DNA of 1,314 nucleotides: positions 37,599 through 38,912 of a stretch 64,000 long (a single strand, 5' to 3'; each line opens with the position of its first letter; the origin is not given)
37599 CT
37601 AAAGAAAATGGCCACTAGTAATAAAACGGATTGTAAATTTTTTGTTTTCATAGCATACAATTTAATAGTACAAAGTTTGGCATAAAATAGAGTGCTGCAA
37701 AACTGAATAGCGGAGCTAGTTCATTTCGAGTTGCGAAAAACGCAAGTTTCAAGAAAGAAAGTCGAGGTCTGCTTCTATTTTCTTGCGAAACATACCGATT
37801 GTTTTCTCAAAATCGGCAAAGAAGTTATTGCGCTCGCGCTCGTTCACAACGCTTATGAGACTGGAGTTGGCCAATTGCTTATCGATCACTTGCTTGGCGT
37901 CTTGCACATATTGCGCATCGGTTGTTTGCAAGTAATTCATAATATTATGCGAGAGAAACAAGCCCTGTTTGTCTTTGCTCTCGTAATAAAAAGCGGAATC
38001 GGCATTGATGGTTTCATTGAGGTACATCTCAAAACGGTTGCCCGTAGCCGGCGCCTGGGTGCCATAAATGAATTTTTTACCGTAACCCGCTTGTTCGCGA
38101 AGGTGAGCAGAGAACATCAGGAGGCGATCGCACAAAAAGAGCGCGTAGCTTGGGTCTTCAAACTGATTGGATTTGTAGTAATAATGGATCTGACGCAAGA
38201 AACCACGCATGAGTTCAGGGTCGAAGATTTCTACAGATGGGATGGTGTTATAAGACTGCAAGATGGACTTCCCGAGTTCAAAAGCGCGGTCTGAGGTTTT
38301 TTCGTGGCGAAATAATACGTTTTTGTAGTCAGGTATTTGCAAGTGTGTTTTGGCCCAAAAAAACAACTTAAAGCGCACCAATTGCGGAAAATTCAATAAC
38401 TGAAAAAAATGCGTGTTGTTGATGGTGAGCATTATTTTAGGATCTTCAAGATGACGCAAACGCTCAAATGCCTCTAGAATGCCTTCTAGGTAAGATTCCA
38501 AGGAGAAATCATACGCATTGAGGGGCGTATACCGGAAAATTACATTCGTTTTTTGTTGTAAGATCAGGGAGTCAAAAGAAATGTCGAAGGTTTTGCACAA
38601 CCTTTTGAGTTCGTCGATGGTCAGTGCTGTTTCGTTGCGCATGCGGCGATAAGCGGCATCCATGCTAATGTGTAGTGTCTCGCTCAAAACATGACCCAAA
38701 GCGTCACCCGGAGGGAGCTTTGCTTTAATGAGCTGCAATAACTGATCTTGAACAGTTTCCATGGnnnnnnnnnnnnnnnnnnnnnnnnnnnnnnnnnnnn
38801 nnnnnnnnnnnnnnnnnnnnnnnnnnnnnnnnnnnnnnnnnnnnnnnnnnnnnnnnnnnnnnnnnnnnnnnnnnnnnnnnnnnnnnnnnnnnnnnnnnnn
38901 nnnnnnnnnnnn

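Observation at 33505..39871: Envelope-signalling array: two paralogous barrel proteins, each butt-joined to a cytoplasmic signalling gene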

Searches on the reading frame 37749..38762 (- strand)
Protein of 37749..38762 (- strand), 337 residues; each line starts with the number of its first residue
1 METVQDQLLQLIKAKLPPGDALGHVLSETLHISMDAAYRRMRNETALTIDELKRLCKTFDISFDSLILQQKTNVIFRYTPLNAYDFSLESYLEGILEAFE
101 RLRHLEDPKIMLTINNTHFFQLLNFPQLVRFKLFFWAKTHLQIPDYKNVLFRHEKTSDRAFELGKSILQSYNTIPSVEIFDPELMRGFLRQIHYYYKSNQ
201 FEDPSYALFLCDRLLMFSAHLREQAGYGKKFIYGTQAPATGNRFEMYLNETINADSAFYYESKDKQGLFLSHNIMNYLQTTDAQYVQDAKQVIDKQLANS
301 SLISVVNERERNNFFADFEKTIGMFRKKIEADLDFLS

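Call 3: search_protein_families(library=pfam, proteins=[window:37749-38762:-], max_evalue=1)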
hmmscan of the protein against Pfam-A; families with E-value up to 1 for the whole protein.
window:37749-38762:- (337 aa): 4 families
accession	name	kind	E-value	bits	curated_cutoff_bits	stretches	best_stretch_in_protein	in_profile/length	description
PF08667.16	BetR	-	0.00057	20.4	21.6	1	25-69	27-72/148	BetR domain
PF13443.12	HTH_26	-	0.027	15.1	22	1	30-64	20-55/63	Cro/C1-type HTH DNA-binding domain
PF01381.28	HTH_3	-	0.051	14.1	23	1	26-65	15-54/55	Helix-turn-helix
PF03998.19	Utp11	-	0.3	11.4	25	1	244-327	56-144/242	Utp11 protein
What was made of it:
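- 37749..38762 (-): Soluble one-component regulator (337 aa). It has an XRE/BetR-type HTH (about aa 1-68) and an alpha/beta effector-type domain of about 250 aa. Pfam BetR 20.4 bits, sub-threshold, plus HTH_3 (call 3).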

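Call 4: search_protein_families(library=ncbifam, proteins=[window:37749-38762:-], max_evalue=1)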
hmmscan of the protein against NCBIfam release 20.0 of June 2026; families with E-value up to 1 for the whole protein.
window:37749-38762:- (337 aa): 1 family
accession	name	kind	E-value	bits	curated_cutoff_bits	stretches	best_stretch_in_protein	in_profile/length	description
NF041951.1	phage_RstR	subfamily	0.013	15.7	80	1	26-73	21-68/108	RstR family transcriptional repressor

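Call 16: find_homologous_proteins(query=window:37749-38762:-)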
Query window:37749-38762:- (337 aa): 401 proteins with E <= 0.001 among 1537 candidates; the best 120 are listed.
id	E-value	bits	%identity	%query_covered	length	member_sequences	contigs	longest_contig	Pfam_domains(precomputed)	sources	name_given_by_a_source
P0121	2.5e-205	699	91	100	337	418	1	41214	-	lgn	-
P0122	1.5e-198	676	90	100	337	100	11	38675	-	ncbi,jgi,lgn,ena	jgi:hypothetical protein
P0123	3.2e-193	659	89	99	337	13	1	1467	-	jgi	jgi:hypothetical protein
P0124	2.4e-192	656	86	99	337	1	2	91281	-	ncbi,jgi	ncbi:MAG: hypothetical protein RLZZ301_1058 [Bacteroidota bacterium]|jgi:hypothetical protein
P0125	4.0e-168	577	73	100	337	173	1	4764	-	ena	-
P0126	6.3e-165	566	72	99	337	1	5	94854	-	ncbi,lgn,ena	-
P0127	2.1e-161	554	76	94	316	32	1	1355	-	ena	-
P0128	4.7e-156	537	69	99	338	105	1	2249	-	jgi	-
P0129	8.2e-154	530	69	99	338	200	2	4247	-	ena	-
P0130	3.6e-152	524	67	99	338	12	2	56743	-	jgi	jgi:hypothetical protein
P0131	8.5e-152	523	69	99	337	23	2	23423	-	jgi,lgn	-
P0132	8.1e-151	520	69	99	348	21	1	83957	PF08667.17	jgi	jgi:hypothetical protein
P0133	1.4e-149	516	69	98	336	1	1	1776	-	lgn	-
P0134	4.0e-149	514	69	99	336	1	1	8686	-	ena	-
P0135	6.3e-149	513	68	99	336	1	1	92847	-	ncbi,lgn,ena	-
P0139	9.8e-147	506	65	99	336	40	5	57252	PF08667.17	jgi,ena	jgi:hypothetical protein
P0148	1.8e-144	499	65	98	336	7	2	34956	PF08667.17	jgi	jgi:hypothetical protein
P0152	8.0e-144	497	66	99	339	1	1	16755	PF08667.17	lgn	-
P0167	2.4e-141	489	63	99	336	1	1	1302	PF08667.17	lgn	-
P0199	1.4e-138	480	63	99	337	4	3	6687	PF08667.17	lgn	-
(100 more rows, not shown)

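Call 24: search_solved_structures(query=A2, max_evalue=10, show_alignments=2)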
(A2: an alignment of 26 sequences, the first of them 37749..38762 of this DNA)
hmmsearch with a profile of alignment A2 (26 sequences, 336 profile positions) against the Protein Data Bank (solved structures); distinct sequences matched with E-value up to 10: 4.
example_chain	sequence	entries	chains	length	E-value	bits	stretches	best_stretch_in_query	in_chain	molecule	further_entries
3op9_A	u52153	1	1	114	0.015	17.5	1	5-90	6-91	Pli0006 protein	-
2hx1_A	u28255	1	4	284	0.97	11.5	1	264-329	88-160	Predicted sugar phosphatases of the HAD superfamily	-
6xrj_A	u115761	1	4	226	2.3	10.3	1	242-276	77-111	DH717.1 heavy chain Fab fragment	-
6vtu_H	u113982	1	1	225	2.3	10.3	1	242-276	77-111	DH717.1 heavy chain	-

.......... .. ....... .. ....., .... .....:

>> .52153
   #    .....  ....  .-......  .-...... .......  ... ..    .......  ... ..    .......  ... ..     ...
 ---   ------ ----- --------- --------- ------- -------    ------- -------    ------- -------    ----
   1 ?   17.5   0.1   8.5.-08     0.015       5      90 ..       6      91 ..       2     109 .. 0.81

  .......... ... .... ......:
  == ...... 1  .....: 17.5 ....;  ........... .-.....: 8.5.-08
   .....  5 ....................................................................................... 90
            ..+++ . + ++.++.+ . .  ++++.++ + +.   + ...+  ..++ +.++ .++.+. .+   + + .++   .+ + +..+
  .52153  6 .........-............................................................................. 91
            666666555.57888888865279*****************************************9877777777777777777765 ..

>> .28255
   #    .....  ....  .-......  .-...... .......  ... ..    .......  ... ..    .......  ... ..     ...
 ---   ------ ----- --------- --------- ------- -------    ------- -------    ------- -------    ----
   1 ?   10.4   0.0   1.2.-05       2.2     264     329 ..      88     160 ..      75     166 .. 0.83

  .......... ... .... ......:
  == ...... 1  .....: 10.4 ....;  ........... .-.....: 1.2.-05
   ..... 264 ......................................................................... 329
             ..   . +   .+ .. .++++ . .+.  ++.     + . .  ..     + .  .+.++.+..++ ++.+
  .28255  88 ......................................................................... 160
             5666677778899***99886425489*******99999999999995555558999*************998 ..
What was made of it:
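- On XRE/Cro-C1 type HTH: The PDB profile hit is 3op9 (call 24).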

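Call 32: predict_structure(alignment_id=A2)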
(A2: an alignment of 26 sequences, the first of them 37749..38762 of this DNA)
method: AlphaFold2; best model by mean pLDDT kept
length: 337 residues; sequences in the alignment: 26
mean_pLDDT: 77.1   pTM: 0.68
mean pLDDT of the five models: 77.1, 74.4, 69.2, 66.7, 62.0
residues with pLDDT >= 90: 46; 70-90: 216; 50-70: 52; < 50: 23
segments of 3 or more residues with pLDDT < 50: 70-84, 114-117
pLDDT, mean of each block of 10 residues (from residue 1): 73 84 88 82 74 81 61 39 55 75 78 60 82 78 79 84 85 84 82 92 94 91 85 67 82 60 73 54 73 80 82 90 94 79
secondary structure, 60 per line:
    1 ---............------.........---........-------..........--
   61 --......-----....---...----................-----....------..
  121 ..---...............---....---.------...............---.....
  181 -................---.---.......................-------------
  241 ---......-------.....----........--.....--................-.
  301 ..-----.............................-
elements in order: H4-15 H22-30 H34-41 H49-58 H63-68 E74-77 H88-103 E109-112 H119-122 H126-140 H144-147 H158-172 E176-180 H182-197 H205-227 E244-249 E257-261 E266-273 E276-280 H283-298 E300-302 H308-336

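Call 35: fold_search(model_id=the predicted structure, library=pdb)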
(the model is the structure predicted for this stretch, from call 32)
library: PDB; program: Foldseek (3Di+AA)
matches with E <= 10: 427; with E <= 0.001: 0
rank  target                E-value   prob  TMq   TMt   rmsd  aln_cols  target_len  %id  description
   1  3qph_A                2.2e-03  0.99  0.28  0.28  13.7       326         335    9  The three-dimensional structure of TrmB, a global transcriptional regulator of the hyperthermophilic archaeon Pyrococc (released 2012-05-30)
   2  5cga_C                6.4e-02  0.07  0.11  0.13  18.8       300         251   11  Structure of Hydroxyethylthiazole kinase ThiM from Staphylococcus aureus in complex with substrate analog 2-(1,3,5-tri (released 2016-03-23)
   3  5cge_B                1.6e-01  0.06  0.12  0.15  17.6       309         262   12  Structure of Hydroxyethylthiazole Kinase ThiM from Staphylococcus aureus in complex with substrate analog 2-(2-methyl- (released 2016-03-23)
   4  1ekq_B                1.7e-01  0.06  0.10  0.11  16.9       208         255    9  CRYSTAL STRUCTURE OF HYDROXYETHYLTHIAZOLE KINASE IN R3 SPACE GROUP (released 2000-08-09)
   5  1ekq_A                1.9e-01  0.06  0.10  0.12  17.0       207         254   10  CRYSTAL STRUCTURE OF HYDROXYETHYLTHIAZOLE KINASE IN R3 SPACE GROUP (released 2000-08-09)
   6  5cga_B                1.9e-01  0.04  0.10  0.13  19.6       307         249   10  Structure of Hydroxyethylthiazole kinase ThiM from Staphylococcus aureus in complex with substrate analog 2-(1,3,5-tri (released 2016-03-23)
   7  8gja_A                2.2e-01  0.05  0.10  0.11  18.8       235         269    9  RAD51C-XRCC3 structure (released 2023-08-16)
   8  3op9                  2.7e-01  0.87  0.17  0.48  11.1       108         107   20  Crystal structure of transcriptional regulator from Listeria innocua (released 2010-09-15)
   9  5d4z_3                2.9e-01  0.82  0.17  0.49   9.1       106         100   15  Crystal structure of Repressor from Salmonella-temperate phage (released 2016-04-27)
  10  6w1a_B                3.6e-01  0.16  0.17  0.21  17.9       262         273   12  Crystal structure of Streptococcus dysgalactiae SHP pheromone receptor Rgg2 bound to DNA (released 2020-10-21)
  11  9ny8_A                3.8e-01  0.04  0.10  0.10  19.5       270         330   12  Crystal structure of the ribose operon repressor, RbsR, bound to ribose operon (released 2025-07-16)
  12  4yv6_B                4.0e-01  0.30  0.17  0.20  12.4       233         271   11  X-ray crystal structure of Streptococcus dysgalactiae SHP pheromone receptor Rgg2 (released 2015-04-08)
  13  2axz_A                4.0e-01  0.16  0.18  0.20  17.1       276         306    9  Crystal structure of PrgX/cCF10 complex (released 2005-12-06)
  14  5v5t_D                4.0e-01  0.09  0.15  0.17  21.0       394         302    9  Crystal structure of leucine-rich protein regulator, ElrR, from Enterococcus faecalis (released 2018-09-19)
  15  6w1f_A                4.2e-01  0.16  0.18  0.21  17.1       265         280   13  Crystal structure of Streptococcus thermophilus SHP pheromone receptor Rgg3 bound to DNA (released 2020-10-21)
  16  2r1j_L                4.7e-01  0.97  0.16  0.65   2.8        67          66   21  Crystal Structure of the P22 c2 Repressor protein in complex with the synthetic operator 9T (released 2008-04-29)
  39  3jxb_D                7.9e-01  0.93  0.15  0.62   2.8        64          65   22  Crystal structure of the P22 c2 repressor protein in complex with synthetic operator 9C (released 2010-01-19)
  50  3jxb_C                1.0e+00  0.91  0.16  0.64   2.8        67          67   21  Crystal structure of the P22 c2 repressor protein in complex with synthetic operator 9C (released 2010-01-19)
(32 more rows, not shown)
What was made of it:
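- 37749..38762 (-): Foldseek top hit is TrmB 3qph (E 2e-3, prob 0.99), and the HTH domain matches P22 c2, SinR and ImmR (calls 32, 35).
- On XRE/Cro-C1 type HTH: The AF2 N-domain superposes on P22 c2, SinR and ImmR with target TM of 0.62-0.73 and rmsd 2.3-3.0 (call 35).
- On TrmB family: The DNA-binding domain is XRE-type (calls 3, 35). The model's pLDDT is 77 (calls 32, 35).
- On RNPP (Rgg/PlcR/PrgX) peptide receptors: RNPP hits have prob of 0.3 or less (calls 32, 35).
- Its fold matches XRE repressor domains plus TrmB (call 35).
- Tried and rejected: RNPP-type peptide receptor as a model for HTH was rejected on fold (call 35).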

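Call 40: find_related_loci(query=A2, collection=metagenome_contigs, flank=7000)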
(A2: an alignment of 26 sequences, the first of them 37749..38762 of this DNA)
Query A2 (337 aa) in metagenome_contigs; peptide patterns used: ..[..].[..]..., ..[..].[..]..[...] (x = any residue, [..] = any of these).
500 stretches matched a pattern; 214 encode a relative of the query (tblastn E <= 1e-3); the best 80 are kept; 80 distinct loci.
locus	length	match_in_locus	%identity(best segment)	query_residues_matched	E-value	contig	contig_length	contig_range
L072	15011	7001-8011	100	1-337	0e+0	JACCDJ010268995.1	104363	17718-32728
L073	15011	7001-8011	100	1-337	0e+0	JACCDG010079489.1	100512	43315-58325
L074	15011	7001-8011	99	1-337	0e+0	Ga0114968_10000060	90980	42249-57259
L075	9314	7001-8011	98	1-337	0e+0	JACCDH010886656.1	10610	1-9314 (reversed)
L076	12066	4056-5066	97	1-337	0e+0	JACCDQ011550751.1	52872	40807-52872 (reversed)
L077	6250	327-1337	96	1-337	0e+0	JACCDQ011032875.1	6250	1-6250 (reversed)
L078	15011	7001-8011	96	1-337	0e+0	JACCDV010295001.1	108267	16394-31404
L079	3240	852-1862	96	1-337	0e+0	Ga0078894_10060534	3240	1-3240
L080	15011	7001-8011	96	1-337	0e+0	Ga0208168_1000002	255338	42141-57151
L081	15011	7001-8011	95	1-337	0e+0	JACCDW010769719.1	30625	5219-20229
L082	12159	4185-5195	96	1-337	0e+0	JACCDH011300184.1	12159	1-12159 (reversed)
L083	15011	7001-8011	95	1-337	0e+0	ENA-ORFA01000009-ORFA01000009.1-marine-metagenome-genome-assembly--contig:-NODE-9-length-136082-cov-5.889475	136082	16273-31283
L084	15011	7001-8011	95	1-337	0e+0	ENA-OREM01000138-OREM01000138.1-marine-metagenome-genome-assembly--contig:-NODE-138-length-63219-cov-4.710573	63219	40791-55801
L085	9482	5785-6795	95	1-337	0e+0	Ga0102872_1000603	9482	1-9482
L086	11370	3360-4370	96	1-337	0e+0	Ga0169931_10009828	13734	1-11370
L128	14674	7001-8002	68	4-337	5e-163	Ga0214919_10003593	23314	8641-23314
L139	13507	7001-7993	64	4-334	2e-153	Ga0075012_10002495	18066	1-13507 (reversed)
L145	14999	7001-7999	63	2-334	1e-148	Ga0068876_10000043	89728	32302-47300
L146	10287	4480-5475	66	4-335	2e-148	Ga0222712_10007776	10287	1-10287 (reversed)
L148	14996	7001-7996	65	4-335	4e-148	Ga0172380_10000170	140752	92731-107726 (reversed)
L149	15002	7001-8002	64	2-335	2e-147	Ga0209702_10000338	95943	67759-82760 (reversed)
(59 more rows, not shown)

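Call 45: search_protein_families(library=pfam, proteins=[L128:8117-8914:+, L128:8925-9677:+, L128:10306-14205:+, L139:8025-8549:-, L139:10020-12368:+, L139:12365-12805:+, L145:9415-10158:+, L148:8234-9484:+, L146:5551-6804:+, L149:8568-8936:+], max_evalue=0.1)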
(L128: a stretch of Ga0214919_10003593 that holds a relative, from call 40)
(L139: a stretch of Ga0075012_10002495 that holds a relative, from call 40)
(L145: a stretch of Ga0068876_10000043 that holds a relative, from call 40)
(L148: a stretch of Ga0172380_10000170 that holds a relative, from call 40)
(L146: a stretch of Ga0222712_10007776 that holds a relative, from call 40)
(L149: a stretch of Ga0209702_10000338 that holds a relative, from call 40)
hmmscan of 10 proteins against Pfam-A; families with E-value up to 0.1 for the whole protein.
L128:8117-8914:+ (265 aa): 0 families

L128:8925-9677:+ (250 aa): 0 families

L128:10306-14205:+ (1299 aa): 6 families
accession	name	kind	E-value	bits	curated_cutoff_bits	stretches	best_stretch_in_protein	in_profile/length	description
PF00211.25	Guanylate_cyc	-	4.4e-45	153.9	21.9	1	887-1071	1-182/183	Adenylate and Guanylate cyclase catalytic domain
PF07494.17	Reg_prop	-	2.8e-19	67.2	20.4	2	580-603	1-24/24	Two component regulator propeller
PF07495.19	Y_Y_Y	-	5.5e-09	36.2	26.6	1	720-779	5-64/65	Y_Y_Y domain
PF01966.28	HD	-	0.0056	17.4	22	1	1129-1223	3-111/116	HD domain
PF24391.1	HD-CE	-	0.037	14.1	27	1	1121-1167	6-51/263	HD-CE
PF08450.18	SGL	-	0.059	13.4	26.3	0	128-197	3-70/246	SMP-30/Gluconolactonase/LRE-like region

L139:8025-8549:- (174 aa): 0 families

L139:10020-12368:+ (782 aa): 10 families
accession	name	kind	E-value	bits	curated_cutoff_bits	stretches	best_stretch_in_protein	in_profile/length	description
PF00326.27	Peptidase_S9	-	4.8e-44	150.8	22.6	1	582-772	9-206/213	Prolyl oligopeptidase family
PF00930.27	DPPIV_N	-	3e-15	56.3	22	1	318-493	183-354/354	Dipeptidyl peptidase IV (DPP IV) N-terminal region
PF20434.5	BD-FAE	-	8.3e-14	52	26.8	2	542-658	3-110/215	BD-FAE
PF02129.25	Peptidase_S15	-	4.5e-10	40.1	23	1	534-680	1-139/262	X-Pro dipeptidyl-peptidase (S15 family)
PF05448.18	AXE1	-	0.0015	17.8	21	0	528-614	59-137/321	Acetyl xylan esterase (AXE1)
PF00561.26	Abhydrolase_1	-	0.0021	18.2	25.8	1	553-690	2-122/245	alpha/beta hydrolase fold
PF12697.13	Abhydrolase_6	-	0.0031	18.7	26.3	1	554-655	1-84/217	Alpha/beta hydrolase family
PF00756.26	Esterase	-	0.0038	17.5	22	1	537-664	7-142/251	Putative esterase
PF07676.18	PD40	-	0.0044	17.4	20.9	0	374-406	4-37/38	WD40-like Beta Propeller Repeat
PF02230.22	Abhydrolase_2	-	0.017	15.4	23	0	630-664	98-132/217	Phospholipase/Carboxylesterase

L139:12365-12805:+ (146 aa): 4 families
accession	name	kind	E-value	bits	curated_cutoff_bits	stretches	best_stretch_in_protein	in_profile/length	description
PF00583.31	Acetyltransf_1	-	1.7e-13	51.3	20.7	1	19-128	8-115/116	Acetyltransferase (GNAT) family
PF13508.13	Acetyltransf_7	-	1.3e-07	32.3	27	1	51-130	10-83/84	Acetyltransferase (GNAT) domain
PF13673.13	Acetyltransf_10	-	3.6e-06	27.4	23.6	1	33-131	20-109/128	Acetyltransferase (GNAT) domain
PF14542.12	Acetyltransf_CG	-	0.054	14.1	30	1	72-118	24-70/80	GCN5-related N-acetyl-transferase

L145:9415-10158:+ (247 aa): 0 families

L148:8234-9484:+ (416 aa): 2 families
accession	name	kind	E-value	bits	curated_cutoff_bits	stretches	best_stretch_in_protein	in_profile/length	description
PF11684.13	DUF3280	-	0.024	15.3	30.1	1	61-148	31-116/138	Protein of unknown function (DUF2380)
PF13036.11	LpoB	-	0.045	14.1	22.3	1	55-127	45-124/147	Peptidoglycan-synthase activator LpoB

L146:5551-6804:+ (417 aa): 0 families

L149:8568-8936:+ (122 aa): 1 family
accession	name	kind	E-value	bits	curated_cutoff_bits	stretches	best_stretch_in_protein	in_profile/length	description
PF22311.1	DUF6970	-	4.7e-25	87.7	27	1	53-120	8-77/78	Domain of unknown function (DUF6970)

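Call 47: search_protein_families(library=pfam, alignment_id=A2, max_evalue=0.1)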
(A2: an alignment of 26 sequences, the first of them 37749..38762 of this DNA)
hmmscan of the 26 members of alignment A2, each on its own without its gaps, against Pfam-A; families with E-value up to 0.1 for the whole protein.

A. member 1, window:37749-38762:- (337 aa): 3 families
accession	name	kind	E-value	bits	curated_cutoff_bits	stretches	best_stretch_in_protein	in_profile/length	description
PF08667.16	BetR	-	0.00057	20.4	21.6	1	25-69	27-72/148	BetR domain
PF13443.12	HTH_26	-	0.027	15.1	22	1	30-64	20-55/63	Cro/C1-type HTH DNA-binding domain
PF01381.28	HTH_3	-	0.051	14.1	23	1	26-65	15-54/55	Helix-turn-helix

B. families by the number of members that match (of 26 scanned): 6 families
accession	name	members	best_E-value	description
PF08667.16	BetR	25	1.2e-05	BetR domain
PF01381.28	HTH_3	15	3.5e-05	Helix-turn-helix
PF13443.12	HTH_26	12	0.0038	Cro/C1-type HTH DNA-binding domain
PF21637.2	DUF6856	1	0.043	Family of unknown function (DUF6856)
PF22734.1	NNH2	1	0.083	NACHT N-terminal Helical domain 2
PF07408.16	DUF1507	1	0.093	Protein of unknown function (DUF1507)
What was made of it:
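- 37749..38762 (-): 25 of 26 relatives hit BetR (call 47).
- On BetR family (PF08667) response regulators: Relatives score up to E 1.2e-5 (call 47), so the HTH type is shared but the window protein is sub-threshold.
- Closest known: BetR-family regulators. Same: 25 of 26 family members hit PF08667 (call 47).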

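Call 66: search_protein_representatives(alignment_id=A2)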
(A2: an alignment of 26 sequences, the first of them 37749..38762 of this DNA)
Query: 26 sequences, 336 profile positions. Proteins with E-value up to 0.001 (for the whole library): 2480; up to 1e-10: 1496; up to 1e-30: 539. The best 150 are listed.
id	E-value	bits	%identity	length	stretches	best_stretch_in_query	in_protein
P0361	7.5e-121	419.6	-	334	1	5-335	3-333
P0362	1.4e-119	415.5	-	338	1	1-334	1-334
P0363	3.9e-117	407.4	-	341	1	4-334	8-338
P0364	2.6e-95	335.6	-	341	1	3-331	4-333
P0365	9.6e-95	333.8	-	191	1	147-335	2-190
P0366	1.4e-87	310.3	-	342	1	2-331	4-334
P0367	1.5e-83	297.0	-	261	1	2-206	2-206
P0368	7.7e-83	294.7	-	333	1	5-331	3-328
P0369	6.5e-75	268.6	-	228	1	111-334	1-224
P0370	7.0e-72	258.6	-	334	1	4-331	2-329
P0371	1.5e-71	257.5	-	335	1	3-323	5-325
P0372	3.5e-71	256.3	-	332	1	3-331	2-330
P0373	2.7e-70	253.4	-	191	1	1-190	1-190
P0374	4.5e-70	252.7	-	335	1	6-330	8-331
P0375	4.9e-70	252.6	-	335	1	2-329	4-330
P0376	8.2e-70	251.8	-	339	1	3-324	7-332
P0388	3.2e-66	240.0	-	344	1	3-330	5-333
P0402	3.6e-63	230.0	-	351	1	3-335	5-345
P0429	1.6e-58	214.7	-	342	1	4-327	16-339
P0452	1.2e-55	205.3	-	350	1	4-331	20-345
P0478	1.8e-53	198.1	-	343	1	2-331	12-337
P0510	1.3e-51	192.0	-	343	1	1-329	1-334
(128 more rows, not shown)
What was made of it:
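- The HTH family is very large: 2480 clusters at 50% identity (call 66).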
